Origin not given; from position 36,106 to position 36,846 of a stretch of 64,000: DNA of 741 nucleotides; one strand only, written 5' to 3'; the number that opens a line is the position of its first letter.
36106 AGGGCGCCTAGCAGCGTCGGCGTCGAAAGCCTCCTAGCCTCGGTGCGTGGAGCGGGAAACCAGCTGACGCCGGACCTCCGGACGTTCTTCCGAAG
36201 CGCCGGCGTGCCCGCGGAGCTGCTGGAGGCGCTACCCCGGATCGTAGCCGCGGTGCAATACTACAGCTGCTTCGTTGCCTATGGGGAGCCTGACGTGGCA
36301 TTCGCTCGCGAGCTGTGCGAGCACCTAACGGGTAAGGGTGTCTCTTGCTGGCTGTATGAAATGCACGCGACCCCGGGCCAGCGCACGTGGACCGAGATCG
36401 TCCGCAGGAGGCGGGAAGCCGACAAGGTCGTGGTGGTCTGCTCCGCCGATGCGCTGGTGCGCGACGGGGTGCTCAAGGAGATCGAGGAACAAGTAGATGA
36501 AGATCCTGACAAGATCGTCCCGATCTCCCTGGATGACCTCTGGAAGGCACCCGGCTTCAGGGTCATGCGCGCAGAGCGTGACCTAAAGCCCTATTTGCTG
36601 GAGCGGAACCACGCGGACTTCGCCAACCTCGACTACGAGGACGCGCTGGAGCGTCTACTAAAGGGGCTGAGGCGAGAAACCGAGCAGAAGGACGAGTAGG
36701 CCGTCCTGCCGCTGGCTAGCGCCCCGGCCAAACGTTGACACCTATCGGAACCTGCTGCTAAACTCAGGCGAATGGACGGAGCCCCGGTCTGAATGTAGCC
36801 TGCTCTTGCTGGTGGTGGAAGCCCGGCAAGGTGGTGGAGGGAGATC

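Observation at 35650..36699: Pentapeptide-repeat / TIR-domain fusion protein with candidate catalytic glutamate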

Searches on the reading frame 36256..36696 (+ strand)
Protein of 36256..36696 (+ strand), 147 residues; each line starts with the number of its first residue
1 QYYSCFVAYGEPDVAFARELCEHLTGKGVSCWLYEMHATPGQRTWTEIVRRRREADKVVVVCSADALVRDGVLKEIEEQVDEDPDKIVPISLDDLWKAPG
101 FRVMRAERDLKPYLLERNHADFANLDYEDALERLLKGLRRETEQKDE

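Call 22: search_solved_structures(query=A2, max_evalue=10, show_alignments=5)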
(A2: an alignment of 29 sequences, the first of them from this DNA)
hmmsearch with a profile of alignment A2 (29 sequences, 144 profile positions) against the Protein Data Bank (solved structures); distinct sequences matched with E-value up to 10: 37.
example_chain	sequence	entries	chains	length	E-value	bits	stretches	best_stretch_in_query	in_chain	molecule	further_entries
8qlo_A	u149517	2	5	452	4.2e-07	33.2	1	5-142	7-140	Toll/interleukin-1 receptor domain-containing protein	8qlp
8j7s_B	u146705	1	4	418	0.00065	22.9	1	5-98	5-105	TIR domain-containing protein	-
8z92_E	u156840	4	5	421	0.00068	22.8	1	5-140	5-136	TIR domain-containing protein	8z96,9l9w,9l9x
8fex_A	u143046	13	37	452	0.00074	22.7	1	5-98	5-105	TIR-APAZ | TIR domain-containing protein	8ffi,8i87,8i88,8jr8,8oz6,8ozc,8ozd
8u7b_B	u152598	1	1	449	0.00077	22.6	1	5-140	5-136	TIR domain-containing protein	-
6wt6_A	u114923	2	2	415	0.00078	22.6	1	3-86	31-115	Metazoan TIR-STING fusion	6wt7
8ifk_A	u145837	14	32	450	0.00078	22.6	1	5-140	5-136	TIR domain-containing protein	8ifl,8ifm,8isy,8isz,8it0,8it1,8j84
8sp0_A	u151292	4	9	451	0.00079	22.6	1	5-98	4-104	TIR-APAZ | TIR domain-containing protein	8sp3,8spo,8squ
8j8h_B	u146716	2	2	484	0.001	22.3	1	5-140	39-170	TIR domain-containing protein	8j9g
7ylf_A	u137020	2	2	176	0.0014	21.8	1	4-136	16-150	Toll-like receptor 15 | Toll-like receptor 2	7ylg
9m0n_A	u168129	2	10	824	0.0055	19.9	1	18-132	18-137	Tetratricopeptide repeat protein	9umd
7l6w_A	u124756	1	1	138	0.0061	19.7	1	4-67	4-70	Myeloid differentiation primary response protein MyD88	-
4dom_A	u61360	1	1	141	0.0064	19.6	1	4-67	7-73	Myeloid differentiation primary response protein MyD88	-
8w8m_D2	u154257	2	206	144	0.0068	19.6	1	4-67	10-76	Myeloid differentiation primary response protein MyD88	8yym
4eo7_A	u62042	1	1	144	0.0068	19.6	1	4-67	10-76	Myeloid differentiation primary response protein MyD88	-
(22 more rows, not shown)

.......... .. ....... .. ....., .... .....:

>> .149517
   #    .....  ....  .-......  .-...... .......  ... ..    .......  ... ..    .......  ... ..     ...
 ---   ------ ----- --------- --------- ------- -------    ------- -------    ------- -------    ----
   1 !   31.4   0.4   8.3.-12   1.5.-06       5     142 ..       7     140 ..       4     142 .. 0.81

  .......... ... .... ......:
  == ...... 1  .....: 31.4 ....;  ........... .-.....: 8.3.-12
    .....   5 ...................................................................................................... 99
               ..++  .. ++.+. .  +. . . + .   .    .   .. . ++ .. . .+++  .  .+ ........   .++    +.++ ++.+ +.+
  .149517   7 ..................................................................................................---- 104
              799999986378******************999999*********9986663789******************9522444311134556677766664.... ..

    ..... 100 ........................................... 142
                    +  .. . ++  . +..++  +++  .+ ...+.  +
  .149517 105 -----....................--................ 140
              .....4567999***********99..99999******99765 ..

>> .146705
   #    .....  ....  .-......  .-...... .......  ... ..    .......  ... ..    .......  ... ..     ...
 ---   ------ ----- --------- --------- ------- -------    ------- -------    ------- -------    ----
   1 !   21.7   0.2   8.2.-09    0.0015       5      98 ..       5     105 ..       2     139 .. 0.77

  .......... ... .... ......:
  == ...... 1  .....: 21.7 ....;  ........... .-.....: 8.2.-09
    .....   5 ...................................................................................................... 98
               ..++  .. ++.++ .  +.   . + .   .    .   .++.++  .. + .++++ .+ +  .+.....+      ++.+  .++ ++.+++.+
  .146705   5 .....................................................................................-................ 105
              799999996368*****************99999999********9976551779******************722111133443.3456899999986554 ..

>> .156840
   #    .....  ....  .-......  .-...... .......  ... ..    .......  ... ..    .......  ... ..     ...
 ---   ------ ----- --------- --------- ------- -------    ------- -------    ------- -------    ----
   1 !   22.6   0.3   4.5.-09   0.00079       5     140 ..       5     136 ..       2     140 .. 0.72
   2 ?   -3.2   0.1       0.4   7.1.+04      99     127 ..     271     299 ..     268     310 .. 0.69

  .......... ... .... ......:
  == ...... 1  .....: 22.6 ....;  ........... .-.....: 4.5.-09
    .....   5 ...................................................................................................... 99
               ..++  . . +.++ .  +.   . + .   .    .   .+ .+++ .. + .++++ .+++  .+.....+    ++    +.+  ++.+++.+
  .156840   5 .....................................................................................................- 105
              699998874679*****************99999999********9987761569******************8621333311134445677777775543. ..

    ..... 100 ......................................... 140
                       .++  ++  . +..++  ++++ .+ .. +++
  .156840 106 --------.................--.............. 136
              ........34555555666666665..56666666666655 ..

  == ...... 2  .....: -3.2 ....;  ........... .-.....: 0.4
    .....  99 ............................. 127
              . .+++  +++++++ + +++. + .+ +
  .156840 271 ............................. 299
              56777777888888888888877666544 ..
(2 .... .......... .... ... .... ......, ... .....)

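Call 45: predict_structure(alignment_id=A2)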
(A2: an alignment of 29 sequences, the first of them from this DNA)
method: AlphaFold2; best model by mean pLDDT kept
length: 147 residues; sequences in the alignment: 29
mean_pLDDT: 87.3   pTM: 0.82
mean pLDDT of the five models: 87.3, 83.7, 80.1, 77.8, 72.5
residues with pLDDT >= 90: 99; 70-90: 34; 50-70: 9; < 50: 5
segments of 3 or more residues with pLDDT < 50: 143-147
pLDDT, mean of each block of 10 residues (from residue 1): 91 94 94 77 66 87 94 90 92 94 92 91 96 93 50
secondary structure, 60 per line:
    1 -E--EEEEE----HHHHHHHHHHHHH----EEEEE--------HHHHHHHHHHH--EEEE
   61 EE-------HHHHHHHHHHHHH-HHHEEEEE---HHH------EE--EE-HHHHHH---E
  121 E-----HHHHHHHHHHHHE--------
elements in order: E5-9 H14-26 E31-35 H44-54 E57-62 H70-82 E87-91 H111-116 H127-138

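Call 48: fold_search(model_id=the predicted structure, library=pdb)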
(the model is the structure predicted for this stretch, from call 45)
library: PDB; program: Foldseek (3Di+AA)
matches with E <= 10: 1718; with E <= 0.001: 9
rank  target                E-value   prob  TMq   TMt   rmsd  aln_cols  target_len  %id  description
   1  5veg_A                4.6e-04  1.00  0.51  0.51   5.1       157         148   16  Structure of a Short-Chain Flavodoxin Associated with a Non-Canonical PDU Bacterial Microcompartment (released 2017-10-11)
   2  4c6t_D                7.2e-04  1.00  0.59  0.55   4.8       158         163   16  Crystal structure of the RPS4 and RRS1 TIR domain heterodimer (released 2014-05-28)
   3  3ozi_A                7.7e-04  1.00  0.47  0.42   3.8        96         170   21  Crystal structure of the TIR domain from the flax disease resistance protein L6 (released 2011-04-27)
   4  7uxr_B                7.7e-04  1.00  0.45  0.47   3.9        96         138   20  Crystal structure of the BtTir TIR domain (released 2022-09-07)
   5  7uxr_A                7.7e-04  1.00  0.45  0.47   4.6        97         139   20  Crystal structure of the BtTir TIR domain (released 2022-09-07)
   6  4c6r_A                8.2e-04  1.00  0.61  0.56   4.6       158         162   16  Crystal structure of the TIR domain from the Arabidopsis Thaliana disease resistance protein RPS4 (released 2014-05-28)
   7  7qg0_A                8.8e-04  1.00  0.64  0.17   5.1       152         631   19  Inhibitor-induced hSARM1 duplex (released 2022-12-21)
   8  4lzp_B                9.4e-04  1.00  0.42  0.47   8.1       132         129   14  Structure of the TIR domain of the immunosuppressor BtpA from Brucella (released 2013-11-06)
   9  7nux                  1.0e-03  1.00  0.67  0.63   4.0       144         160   15  Crystal structure of the TIR domain of human TLR1 (crystallised without ZN2+ ions) (released 2021-08-25)
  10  4c6t_B                1.3e-03  1.00  0.57  0.52   5.2       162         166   15  Crystal structure of the RPS4 and RRS1 TIR domain heterodimer (released 2014-05-28)
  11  3ozi_B                1.4e-03  1.00  0.51  0.45  11.0       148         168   16  Crystal structure of the TIR domain from the flax disease resistance protein L6 (released 2011-04-27)
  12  7djt_A                1.6e-03  1.00  0.65  0.17   3.9       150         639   22  Human SARM1 inhibitory state bounded with inhibitor dHNN (released 2021-05-19)
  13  3saj_D                1.7e-03  1.00  0.41  0.19   3.7        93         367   14  Crystal Structure of glutamate receptor GluA1 Amino Terminal Domain (released 2011-06-22)
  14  7uwg_A                1.9e-03  1.00  0.58  0.62   5.3       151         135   18  The crystal structure of the TIR domain-containing protein from Acinetobacter baumannii (AbTir) (released 2022-09-07)
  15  4c7m_C                2.1e-03  1.00  0.42  0.48   4.0        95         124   15  The crystal structure of TcpB or BtpA TIR domain (released 2013-12-04)
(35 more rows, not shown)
